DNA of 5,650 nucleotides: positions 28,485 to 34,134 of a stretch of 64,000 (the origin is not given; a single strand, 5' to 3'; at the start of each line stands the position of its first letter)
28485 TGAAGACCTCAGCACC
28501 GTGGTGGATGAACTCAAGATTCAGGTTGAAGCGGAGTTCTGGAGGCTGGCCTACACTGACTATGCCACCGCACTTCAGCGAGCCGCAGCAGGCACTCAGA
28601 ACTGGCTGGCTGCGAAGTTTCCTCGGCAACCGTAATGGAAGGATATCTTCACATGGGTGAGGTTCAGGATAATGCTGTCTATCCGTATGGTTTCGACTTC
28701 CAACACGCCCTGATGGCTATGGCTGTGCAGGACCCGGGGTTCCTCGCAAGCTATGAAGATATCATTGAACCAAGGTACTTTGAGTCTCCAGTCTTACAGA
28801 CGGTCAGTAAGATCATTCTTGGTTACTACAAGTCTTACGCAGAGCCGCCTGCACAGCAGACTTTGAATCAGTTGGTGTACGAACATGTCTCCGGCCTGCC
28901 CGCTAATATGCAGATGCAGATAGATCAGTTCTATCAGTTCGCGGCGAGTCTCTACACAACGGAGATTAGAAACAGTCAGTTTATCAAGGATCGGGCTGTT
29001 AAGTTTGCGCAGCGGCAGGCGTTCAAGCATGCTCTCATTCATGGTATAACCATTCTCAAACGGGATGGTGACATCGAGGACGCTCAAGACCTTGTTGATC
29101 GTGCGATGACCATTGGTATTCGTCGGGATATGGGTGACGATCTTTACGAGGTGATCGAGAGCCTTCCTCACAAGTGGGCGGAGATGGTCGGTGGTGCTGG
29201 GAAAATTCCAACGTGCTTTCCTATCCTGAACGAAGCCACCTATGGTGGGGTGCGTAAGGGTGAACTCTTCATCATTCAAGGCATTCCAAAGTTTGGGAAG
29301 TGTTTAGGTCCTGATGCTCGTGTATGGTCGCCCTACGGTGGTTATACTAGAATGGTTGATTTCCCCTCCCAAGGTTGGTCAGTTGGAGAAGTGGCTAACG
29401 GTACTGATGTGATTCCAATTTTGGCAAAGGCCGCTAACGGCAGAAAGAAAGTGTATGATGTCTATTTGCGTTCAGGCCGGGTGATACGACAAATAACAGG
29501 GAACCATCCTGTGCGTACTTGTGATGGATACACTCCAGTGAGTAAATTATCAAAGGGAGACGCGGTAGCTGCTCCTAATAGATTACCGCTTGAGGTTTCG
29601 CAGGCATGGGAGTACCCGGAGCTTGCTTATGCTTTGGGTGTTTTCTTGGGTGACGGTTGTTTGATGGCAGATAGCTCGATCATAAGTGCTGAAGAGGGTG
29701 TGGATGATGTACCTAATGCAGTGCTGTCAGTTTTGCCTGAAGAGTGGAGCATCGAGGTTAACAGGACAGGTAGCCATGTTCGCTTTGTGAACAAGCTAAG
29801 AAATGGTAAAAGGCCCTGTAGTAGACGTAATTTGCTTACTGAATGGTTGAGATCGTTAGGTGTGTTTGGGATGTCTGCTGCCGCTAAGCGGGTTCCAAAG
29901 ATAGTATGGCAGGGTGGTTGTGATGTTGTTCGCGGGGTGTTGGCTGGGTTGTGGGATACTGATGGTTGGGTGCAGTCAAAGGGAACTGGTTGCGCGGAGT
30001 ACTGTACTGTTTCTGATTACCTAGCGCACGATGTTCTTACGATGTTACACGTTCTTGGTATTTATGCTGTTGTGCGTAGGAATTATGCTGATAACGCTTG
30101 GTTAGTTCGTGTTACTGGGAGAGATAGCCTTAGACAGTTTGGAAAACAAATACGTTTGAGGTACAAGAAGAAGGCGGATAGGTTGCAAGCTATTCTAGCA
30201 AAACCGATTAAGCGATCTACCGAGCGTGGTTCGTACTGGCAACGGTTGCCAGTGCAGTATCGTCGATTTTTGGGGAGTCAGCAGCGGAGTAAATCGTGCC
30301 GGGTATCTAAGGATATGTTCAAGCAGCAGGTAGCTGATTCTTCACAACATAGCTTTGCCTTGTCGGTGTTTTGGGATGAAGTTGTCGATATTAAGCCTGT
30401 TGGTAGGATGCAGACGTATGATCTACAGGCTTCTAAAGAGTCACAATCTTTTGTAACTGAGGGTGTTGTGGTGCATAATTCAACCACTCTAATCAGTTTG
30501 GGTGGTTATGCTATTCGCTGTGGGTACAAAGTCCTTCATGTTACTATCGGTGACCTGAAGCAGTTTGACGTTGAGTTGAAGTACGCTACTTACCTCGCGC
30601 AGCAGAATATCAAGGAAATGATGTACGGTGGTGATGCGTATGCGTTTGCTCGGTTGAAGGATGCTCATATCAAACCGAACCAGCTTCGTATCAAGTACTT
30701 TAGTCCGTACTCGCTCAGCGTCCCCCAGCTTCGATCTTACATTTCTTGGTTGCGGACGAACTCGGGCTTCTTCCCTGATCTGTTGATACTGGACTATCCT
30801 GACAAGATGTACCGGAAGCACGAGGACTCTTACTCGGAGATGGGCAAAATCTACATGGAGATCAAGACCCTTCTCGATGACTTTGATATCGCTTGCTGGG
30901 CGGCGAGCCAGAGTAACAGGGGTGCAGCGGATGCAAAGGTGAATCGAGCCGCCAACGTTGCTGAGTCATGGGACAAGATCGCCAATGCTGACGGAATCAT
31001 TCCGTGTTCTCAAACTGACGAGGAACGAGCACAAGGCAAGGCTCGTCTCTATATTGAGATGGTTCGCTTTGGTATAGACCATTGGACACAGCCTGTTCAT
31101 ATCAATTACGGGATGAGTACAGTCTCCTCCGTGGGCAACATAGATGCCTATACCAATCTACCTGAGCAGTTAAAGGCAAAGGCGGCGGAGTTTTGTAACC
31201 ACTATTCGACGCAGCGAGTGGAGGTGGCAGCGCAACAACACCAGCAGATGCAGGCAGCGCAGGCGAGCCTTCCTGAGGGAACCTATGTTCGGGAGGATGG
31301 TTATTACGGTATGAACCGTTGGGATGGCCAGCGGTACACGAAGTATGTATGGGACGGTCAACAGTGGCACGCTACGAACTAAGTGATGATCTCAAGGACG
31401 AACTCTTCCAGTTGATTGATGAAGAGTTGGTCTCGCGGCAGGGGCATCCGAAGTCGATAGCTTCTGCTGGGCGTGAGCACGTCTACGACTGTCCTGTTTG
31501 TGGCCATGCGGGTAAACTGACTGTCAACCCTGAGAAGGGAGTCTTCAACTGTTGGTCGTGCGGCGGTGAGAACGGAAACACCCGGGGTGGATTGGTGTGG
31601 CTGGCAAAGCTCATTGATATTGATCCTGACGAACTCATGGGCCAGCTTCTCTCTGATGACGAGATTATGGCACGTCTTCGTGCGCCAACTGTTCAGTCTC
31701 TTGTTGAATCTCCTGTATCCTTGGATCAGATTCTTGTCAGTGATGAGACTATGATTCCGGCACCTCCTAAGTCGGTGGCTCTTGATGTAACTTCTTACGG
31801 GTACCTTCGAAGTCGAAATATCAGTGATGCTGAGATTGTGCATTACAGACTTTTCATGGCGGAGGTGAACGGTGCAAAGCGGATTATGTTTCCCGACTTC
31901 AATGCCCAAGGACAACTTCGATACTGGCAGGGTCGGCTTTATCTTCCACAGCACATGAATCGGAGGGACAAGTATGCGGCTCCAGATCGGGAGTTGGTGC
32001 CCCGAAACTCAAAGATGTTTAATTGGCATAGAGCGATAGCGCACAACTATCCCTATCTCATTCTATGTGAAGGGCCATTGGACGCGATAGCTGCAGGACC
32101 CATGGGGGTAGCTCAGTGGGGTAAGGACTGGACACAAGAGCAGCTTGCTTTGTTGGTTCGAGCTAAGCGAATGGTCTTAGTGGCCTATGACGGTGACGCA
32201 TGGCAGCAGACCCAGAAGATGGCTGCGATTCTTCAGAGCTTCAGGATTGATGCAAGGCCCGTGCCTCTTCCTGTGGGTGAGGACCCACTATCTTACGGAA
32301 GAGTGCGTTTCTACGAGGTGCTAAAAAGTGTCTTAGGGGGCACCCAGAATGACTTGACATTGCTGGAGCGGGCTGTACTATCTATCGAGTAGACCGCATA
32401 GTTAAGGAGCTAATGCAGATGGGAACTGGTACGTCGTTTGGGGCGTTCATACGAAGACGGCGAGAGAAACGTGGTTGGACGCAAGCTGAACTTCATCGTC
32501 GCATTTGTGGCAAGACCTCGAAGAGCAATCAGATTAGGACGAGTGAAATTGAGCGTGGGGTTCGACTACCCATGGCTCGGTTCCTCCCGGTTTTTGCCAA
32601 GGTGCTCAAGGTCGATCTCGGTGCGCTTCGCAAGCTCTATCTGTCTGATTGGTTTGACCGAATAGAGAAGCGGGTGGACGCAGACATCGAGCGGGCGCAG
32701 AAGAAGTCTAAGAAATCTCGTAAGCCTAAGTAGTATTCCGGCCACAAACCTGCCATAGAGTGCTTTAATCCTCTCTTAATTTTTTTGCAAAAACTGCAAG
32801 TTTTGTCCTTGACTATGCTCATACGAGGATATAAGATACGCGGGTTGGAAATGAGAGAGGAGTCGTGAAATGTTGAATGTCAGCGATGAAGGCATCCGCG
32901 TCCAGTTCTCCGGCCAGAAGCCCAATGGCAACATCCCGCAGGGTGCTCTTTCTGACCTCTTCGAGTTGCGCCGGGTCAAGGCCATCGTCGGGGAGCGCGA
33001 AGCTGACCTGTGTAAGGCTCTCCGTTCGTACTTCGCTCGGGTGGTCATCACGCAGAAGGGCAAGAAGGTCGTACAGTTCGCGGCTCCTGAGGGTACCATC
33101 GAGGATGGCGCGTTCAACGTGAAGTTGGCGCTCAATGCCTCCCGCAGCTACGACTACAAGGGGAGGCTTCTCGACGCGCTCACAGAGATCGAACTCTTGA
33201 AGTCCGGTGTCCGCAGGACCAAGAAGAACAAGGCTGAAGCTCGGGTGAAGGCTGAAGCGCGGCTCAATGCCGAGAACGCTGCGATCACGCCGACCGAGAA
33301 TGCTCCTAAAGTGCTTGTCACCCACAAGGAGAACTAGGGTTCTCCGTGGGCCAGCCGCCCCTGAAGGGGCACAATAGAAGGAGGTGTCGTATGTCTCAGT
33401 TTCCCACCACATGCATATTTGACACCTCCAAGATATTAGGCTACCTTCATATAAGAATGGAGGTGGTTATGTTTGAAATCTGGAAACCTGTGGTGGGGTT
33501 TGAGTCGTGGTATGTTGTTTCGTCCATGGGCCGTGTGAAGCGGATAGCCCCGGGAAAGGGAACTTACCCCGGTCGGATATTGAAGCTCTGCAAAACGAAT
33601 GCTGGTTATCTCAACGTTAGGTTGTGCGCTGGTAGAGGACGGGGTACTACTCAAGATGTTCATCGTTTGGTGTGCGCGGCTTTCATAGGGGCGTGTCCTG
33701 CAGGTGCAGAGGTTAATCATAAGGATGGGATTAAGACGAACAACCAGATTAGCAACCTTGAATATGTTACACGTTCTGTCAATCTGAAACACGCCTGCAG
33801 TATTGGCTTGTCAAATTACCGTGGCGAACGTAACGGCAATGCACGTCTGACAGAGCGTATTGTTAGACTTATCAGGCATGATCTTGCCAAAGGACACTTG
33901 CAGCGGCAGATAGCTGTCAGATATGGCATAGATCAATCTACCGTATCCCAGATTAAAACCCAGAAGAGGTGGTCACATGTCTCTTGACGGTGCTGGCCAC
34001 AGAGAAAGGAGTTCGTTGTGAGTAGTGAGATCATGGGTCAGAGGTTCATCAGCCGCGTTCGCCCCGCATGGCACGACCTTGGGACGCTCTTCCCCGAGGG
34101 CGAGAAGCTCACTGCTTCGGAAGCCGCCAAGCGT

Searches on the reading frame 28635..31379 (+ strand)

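Call 76: search_protein_families(library=pfam, max_evalue=0.001, proteins=[window:28635-31379:+])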
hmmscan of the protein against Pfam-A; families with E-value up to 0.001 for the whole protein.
window:28635-31379:+ (915 aa): 3 families
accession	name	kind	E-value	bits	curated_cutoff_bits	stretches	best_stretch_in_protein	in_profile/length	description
PF14528.11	LAGLIDADG_3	-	1.8e-11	44.6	22.5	1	430-506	1-81/82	LAGLIDADG-like domain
PF14890.11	Intein_splicing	-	1.6e-08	35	35.8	1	270-615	47-155/155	Intein splicing domain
PF03796.21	DnaB_C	-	0.00016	21.6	27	0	672-788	90-208/255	DnaB-like helicase C terminal domain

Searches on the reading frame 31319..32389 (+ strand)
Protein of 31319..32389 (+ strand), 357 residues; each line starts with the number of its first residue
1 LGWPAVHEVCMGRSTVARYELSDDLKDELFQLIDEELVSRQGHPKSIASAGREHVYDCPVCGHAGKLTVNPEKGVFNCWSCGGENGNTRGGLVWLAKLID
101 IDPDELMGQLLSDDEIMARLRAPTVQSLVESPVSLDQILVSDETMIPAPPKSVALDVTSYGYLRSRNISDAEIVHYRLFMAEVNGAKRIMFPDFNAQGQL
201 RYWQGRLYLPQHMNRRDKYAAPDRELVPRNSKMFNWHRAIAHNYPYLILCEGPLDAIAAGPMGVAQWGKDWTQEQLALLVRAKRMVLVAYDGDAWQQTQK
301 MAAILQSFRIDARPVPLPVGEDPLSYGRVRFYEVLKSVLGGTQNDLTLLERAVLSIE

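Call 76: search_protein_families(library=pfam, max_evalue=0.001, proteins=[window:31319-32389:+])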
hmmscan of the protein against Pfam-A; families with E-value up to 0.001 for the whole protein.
window:31319-32389:+ (357 aa): 1 family
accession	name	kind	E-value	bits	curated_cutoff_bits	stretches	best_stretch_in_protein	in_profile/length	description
PF13155.12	Toprim_2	-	0.00024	21.8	22.1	1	248-323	1-84/88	Toprim-like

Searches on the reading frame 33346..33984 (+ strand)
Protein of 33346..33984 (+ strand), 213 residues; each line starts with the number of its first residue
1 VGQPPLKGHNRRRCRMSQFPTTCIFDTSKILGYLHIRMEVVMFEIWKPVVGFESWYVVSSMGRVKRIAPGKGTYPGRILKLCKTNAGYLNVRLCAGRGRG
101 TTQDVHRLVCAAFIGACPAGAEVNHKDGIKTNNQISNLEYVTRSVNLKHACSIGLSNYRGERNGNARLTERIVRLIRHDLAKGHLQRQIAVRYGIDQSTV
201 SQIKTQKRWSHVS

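Call 76: search_protein_families(library=pfam, max_evalue=0.001, proteins=[window:33346-33984:+])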
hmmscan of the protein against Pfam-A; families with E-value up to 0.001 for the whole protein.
window:33346-33984:+ (213 aa): 2 families
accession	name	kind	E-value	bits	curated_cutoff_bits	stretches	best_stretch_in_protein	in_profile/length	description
PF13392.12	HNH_3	-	1.2e-14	54.1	24.8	1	105-146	3-44/46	HNH endonuclease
PF07463.16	NUMOD4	-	3.8e-14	53.1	23.4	1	44-93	1-48/49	NUMOD4 motif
